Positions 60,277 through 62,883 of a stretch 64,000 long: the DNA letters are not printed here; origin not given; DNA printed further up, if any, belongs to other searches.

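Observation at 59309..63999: Element cargo: Xis-like HTH, FtsK/TraD/HerA-like ATPase with novel 370-aa N-terminus, Replic_Relax protein, and two overlapping CxxCxGxG mini-proteins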

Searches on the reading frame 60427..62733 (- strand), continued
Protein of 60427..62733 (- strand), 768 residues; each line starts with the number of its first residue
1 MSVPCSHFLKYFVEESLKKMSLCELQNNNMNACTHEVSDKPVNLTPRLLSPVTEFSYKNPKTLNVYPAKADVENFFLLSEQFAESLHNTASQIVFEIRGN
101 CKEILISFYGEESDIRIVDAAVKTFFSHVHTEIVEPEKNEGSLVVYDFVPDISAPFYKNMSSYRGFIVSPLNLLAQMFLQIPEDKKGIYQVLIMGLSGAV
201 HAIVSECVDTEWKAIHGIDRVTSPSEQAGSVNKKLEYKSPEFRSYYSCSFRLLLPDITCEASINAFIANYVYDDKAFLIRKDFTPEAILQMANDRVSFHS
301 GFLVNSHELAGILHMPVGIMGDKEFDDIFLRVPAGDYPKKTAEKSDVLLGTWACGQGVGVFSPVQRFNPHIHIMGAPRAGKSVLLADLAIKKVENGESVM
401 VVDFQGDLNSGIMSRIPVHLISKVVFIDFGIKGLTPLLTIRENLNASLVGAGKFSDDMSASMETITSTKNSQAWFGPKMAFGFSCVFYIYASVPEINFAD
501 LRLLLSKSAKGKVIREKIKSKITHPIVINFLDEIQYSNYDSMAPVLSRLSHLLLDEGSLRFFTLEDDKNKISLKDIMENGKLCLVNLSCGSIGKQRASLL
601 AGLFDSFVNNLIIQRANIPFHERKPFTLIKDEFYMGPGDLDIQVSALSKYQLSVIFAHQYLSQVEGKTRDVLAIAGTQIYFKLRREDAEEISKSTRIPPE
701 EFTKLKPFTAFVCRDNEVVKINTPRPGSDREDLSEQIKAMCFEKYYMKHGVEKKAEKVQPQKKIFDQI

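Call 86: search_protein_families(library=padloc, proteins=[L034:878-2329:+, L034:2502-4964:+, L034:5030-6631:+, L034:6634-7566:+, L034:7598-8389:+, L034:8376-8918:+, L034:11587-12042:+, L034:12020-13444:+, L029:4864-5298:+, L029:12452-14347:+], max_evalue=0.001)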
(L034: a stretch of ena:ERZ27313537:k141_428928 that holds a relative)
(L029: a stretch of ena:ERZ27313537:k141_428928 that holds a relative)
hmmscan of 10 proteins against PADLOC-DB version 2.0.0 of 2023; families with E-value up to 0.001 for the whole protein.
L034:878-2329:+ (483 aa): 1 family
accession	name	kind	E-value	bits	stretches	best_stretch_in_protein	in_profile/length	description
PDLC03958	SngA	-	0.00045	18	0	177-287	288-391/528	-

L034:2502-4964:+ (820 aa): 77 families (the best 25 are shown)
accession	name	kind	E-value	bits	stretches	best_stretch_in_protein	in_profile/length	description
PDLC03859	LmuB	-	8.2e-28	95.9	1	1-621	3-595/611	-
PDLC00278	PtuA1|PtuA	-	2e-18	64.9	2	1-115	1-119/436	AAA ATPase domain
PDLC00271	PtuA1|PtuA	-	2.3e-16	58.3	2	1-105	1-102/421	AAA ATPase domain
PDLC00305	PtuA1|PtuA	-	1.6e-15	55.4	2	1-51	1-51/392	AAA ATPase domain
PDLC04135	mad3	-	2e-15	55.2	1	2-616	1-328/374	mads_3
PDLC03865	LmuB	-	3.8e-15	53.2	1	1-295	1-307/1007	-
PDLC00298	PtuA1|PtuA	-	4.1e-14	50.5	2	1-101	1-108/423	AAA ATPase domain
PDLC00310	PtuA1|PtuA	-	6.2e-13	46.6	1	1-101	1-105/443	AAA ATPase domain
PDLC02335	AbiLi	-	1.6e-12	45.1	2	3-65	50-106/326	AbiLi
PDLC00267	PtuA1|PtuA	-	2.8e-12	44.5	1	1-56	1-56/438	AAA ATPase domain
PDLC02913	ATPase_I-A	-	3.9e-12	44.1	1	2-110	53-156/508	-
PDLC02979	AriA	-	4.1e-12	44.6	1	1-393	1-291/373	-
PDLC00311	PtuA1|PtuA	-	4.7e-12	43.6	1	1-81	1-83/455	AAA ATPase domain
PDLC02981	AriAB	-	1.9e-11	41.4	1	1-51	1-51/694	-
PDLC00284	PtuA1|PtuA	-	1.2e-10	38.9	1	2-89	61-147/545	AAA ATPase domain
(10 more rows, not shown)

L034:5030-6631:+ (533 aa): 31 families (the best 25 are shown)
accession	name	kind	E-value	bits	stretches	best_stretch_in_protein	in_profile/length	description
PDLC03227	MTase_II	-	2e-127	424.1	1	25-512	14-481/494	Type II methyltransferase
PDLC03359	MTase_II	-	3.1e-86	288.3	1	31-501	28-498/840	Type II methyltransferase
PDLC03338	MTase_II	-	5.3e-52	175.4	1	26-500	117-581/604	Type II methyltransferase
PDLC03237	MTase_II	-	1.1e-20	71.2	2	182-493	279-579/1036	Type II methyltransferase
PDLC03248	MTase_II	-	7e-19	65.9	1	33-265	4-198/521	Type II methyltransferase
PDLC04134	mad2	-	1.1e-17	62.1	1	28-241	260-427/492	mads_2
PDLC03335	MTase_II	-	1.2e-15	55.3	1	30-337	69-371/607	Type II methyltransferase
PDLC03267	MTase_II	-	1.2e-14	52.2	1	32-264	7-219/539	Type II methyltransferase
PDLC03331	MTase_II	-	1.7e-11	41.5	1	24-248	15-215/541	Type II methyltransferase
PDLC03282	MTase_II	-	3.9e-11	40.9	1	156-261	81-185/386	Type II methyltransferase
PDLC02521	PglX|PglXI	-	2.9e-10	36.8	1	156-253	482-581/1174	PglX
PDLC03258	MTase_II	-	3.9e-10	37.4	1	33-262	17-204/366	Type II methyltransferase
PDLC03021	MTase_I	-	1.9e-09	34.9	1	12-235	139-353/491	Type I methyltransferase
PDLC03219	MTase_II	-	2.1e-09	34.3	1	29-77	41-88/504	Type II methyltransferase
PDLC03612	REase_MTase_IIG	-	3.8e-09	33.3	1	155-334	806-985/1247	Type IIG restriction enzyme-methyltransferase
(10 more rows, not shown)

L034:6634-7566:+ (310 aa): 4 families
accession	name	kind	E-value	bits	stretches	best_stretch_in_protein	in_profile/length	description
PDLC03420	REase_II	-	3.3e-98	326.7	1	3-310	8-315/317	Type II restriction enzyme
PDLC03359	MTase_II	-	1.3e-89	299.4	1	2-308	531-837/840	Type II methyltransferase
PDLC03412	REase_II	-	2e-37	127.2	1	9-306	19-321/324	Type II restriction enzyme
PDLC03589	REase_II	-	8e-17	59.2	1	158-301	194-347/364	Type II restriction enzyme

L034:7598-8389:+ (263 aa): 1 family
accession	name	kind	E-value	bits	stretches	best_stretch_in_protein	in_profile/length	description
PDLC02347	AbiJ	-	1.3e-11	42.7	1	129-247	154-272/281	AbiJ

L034:8376-8918:+ (180 aa): 1 family
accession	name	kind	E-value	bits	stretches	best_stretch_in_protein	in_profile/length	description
PDLC04447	PDC-M14A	-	1.2e-26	91.9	2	63-174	36-149/152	-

L034:11587-12042:+ (151 aa): 0 families

L034:12020-13444:+ (474 aa): 14 families
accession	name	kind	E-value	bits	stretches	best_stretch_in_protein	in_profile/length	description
PDLC04140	mad8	-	5.1e-14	50.5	1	107-440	27-290/314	mads_8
PDLC04105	HerA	-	1e-09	35.6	1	241-413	333-498/576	-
PDLC02185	HerA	-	8.4e-08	29.4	1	270-436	388-548/585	-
PDLC04100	HerA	-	2.9e-07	27.5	1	337-436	440-542/580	-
PDLC01055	HerA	-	4.7e-07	27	0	289-399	377-479/532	Type III coevolved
PDLC02188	HerA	-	6.3e-07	26.6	1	244-396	337-488/578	-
PDLC04102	HerA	-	7.9e-07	25.8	1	259-409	433-578/654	-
PDLC02684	DndH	-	1e-05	21.3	0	276-391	1535-1652/1715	DndH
PDLC04098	HerA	-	5.1e-05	20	1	357-394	553-590/686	-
PDLC04103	HerA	-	0.00023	17.6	1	341-454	445-561/579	-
PDLC04106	HerA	-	0.00047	16.8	0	361-413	539-591/667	-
PDLC05079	PDC-S73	-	0.00075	16.4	0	106-135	190-219/752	-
PDLC04104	HerA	-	0.0008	16.2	0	364-408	250-294/379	-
PDLC02685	DndH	-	0.00093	14.9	0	283-385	1506-1602/1678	DndH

L029:4864-5298:+ (144 aa): 0 families

L029:12452-14347:+ (631 aa): 0 families

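Call 89: find_encoding_contigs(protein=P0026, flank=10000, max_places=1)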
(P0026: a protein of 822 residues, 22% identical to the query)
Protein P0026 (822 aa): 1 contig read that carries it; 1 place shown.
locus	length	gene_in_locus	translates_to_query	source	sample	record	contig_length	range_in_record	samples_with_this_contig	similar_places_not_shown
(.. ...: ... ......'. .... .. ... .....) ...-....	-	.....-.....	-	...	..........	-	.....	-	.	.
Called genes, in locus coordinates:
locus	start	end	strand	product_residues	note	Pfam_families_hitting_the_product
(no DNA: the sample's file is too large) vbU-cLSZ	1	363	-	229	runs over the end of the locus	PF00589:Phage_integrase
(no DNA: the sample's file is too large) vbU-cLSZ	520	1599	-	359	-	-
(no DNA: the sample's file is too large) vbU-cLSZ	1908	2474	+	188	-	-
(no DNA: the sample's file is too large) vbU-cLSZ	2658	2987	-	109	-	-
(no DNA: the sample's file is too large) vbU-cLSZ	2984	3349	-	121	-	-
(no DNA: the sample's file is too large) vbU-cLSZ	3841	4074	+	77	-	-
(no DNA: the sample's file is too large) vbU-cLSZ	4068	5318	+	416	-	-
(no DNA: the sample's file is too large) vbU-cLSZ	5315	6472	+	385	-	-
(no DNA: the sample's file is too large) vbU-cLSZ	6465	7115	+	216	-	-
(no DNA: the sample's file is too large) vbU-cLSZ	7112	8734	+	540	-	-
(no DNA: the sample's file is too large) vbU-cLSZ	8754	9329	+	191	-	-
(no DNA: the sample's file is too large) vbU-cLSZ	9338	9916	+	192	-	-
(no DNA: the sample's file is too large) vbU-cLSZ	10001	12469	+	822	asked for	-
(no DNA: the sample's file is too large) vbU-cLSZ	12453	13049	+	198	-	-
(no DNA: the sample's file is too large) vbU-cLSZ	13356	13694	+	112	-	-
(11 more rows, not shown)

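Call 90: find_encoding_contigs(protein=P0031, flank=10000, max_places=1)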
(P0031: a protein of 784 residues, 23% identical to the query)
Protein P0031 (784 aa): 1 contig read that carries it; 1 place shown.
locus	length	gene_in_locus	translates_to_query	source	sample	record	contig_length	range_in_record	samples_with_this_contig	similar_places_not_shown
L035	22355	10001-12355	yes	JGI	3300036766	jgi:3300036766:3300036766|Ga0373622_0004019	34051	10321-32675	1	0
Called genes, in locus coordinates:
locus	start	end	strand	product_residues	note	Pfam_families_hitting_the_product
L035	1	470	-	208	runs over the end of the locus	PF08745:PIN_5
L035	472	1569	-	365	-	PF00712:DNA_pol3_beta, PF02767:DNA_pol3_beta_2, PF02768:DNA_pol3_beta_3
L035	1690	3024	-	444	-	PF00308:Bac_DnaA, PF01695:IstB_IS21 (weak), PF01637:ATPase_2 (weak), PF00004:AAA (weak), PF08299:Bac_DnaA_C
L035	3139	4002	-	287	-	PF13495:Phage_int_SAM_4, PF02899:Phage_int_SAM_1, PF00589:Phage_integrase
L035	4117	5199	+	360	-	PF23459:S1_RRP5 (faint), PF13509:S1_2 (faint), PF00575:S1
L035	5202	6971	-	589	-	PF03135:CagE_TrbE_VirB (faint), PF12846:AAA_10, PF19044:P-loop_TraG, PF01935:DUF87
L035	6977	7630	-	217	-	PF26593:TraC-like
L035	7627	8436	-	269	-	PF12666:PrgI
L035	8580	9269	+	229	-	PF20582:UPF0758_N, PF04002:RadC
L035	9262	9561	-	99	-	PF00708:Acylphosphatase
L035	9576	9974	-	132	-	-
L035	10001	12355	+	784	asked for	PF26449:DUF8128, PF01935:DUF87 (weak), PF02534:T4SS-DNA_transf (faint), PF10412:TrwB_AAD_bind (weak)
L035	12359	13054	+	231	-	PF00970:FAD_binding_6, PF00175:NAD_binding_1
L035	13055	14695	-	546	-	PF03717:PBP_dimer, PF00905:Transpeptidase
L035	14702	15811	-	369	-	-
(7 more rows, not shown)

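Call 91: find_encoding_contigs(protein=P0027, flank=10000, max_places=1)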
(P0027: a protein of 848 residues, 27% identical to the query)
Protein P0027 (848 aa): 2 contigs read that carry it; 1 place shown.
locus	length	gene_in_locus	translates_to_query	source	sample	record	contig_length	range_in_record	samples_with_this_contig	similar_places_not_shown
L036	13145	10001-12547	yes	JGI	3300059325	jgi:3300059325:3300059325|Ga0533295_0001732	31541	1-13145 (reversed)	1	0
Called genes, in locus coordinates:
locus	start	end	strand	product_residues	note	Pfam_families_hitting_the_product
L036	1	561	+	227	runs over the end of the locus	PF07650:KH_2, PF00189:Ribosomal_S3_C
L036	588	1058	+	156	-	PF00252:Ribosomal_L16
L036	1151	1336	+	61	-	PF00831:Ribosomal_L29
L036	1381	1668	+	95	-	PF00366:Ribosomal_S17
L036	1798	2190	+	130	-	PF00238:Ribosomal_L14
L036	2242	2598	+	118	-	PF00467:KOW, PF17136:ribosomal_L24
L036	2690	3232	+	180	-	PF00281:Ribosomal_L5, PF00673:Ribosomal_L5_C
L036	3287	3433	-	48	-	-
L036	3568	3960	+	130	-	PF00410:Ribosomal_S8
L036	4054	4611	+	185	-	PF00347:Ribosomal_L6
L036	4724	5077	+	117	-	PF00861:Ribosomal_L18p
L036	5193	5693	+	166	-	PF00333:Ribosomal_S5, PF03719:Ribosomal_S5_C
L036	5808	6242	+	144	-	PF00828:Ribosomal_L27A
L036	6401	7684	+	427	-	PF00344:SecY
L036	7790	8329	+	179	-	PF22769:DCD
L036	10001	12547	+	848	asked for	PF26449:DUF8128, PF02534:T4SS-DNA_transf, PF01935:DUF87 (weak), PF10412:TrwB_AAD_bind (weak), PF12696:TraG-D_C (faint)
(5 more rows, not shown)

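Call 100: list_cluster_members(proteins=[window:60427-62733:-, window:62743-63516:-, window:59847-60413:-, window:50440-52005:-, window:53099-53635:-])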
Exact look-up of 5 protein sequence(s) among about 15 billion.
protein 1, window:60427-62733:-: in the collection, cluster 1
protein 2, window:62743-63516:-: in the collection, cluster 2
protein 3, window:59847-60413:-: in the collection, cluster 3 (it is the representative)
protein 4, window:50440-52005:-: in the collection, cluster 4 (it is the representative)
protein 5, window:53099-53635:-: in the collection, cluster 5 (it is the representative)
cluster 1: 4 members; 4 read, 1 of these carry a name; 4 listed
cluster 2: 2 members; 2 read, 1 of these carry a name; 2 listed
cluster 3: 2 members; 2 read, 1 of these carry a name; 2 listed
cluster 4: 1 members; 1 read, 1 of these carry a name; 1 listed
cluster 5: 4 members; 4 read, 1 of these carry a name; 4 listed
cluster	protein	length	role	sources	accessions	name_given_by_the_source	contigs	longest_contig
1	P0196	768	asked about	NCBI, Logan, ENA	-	-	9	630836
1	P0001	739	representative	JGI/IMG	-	hypothetical protein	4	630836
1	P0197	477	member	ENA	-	-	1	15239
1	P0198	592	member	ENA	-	-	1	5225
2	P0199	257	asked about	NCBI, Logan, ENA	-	-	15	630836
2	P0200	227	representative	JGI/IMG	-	hypothetical protein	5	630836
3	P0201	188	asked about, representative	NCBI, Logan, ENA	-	-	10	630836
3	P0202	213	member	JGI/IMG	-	hypothetical protein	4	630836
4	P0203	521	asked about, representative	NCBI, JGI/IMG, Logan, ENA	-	putative peptidoglycan lipid II flippase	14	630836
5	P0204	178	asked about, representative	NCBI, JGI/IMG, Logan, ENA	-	hypothetical protein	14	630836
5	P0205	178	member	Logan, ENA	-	-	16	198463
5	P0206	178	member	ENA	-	-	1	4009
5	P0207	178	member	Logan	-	-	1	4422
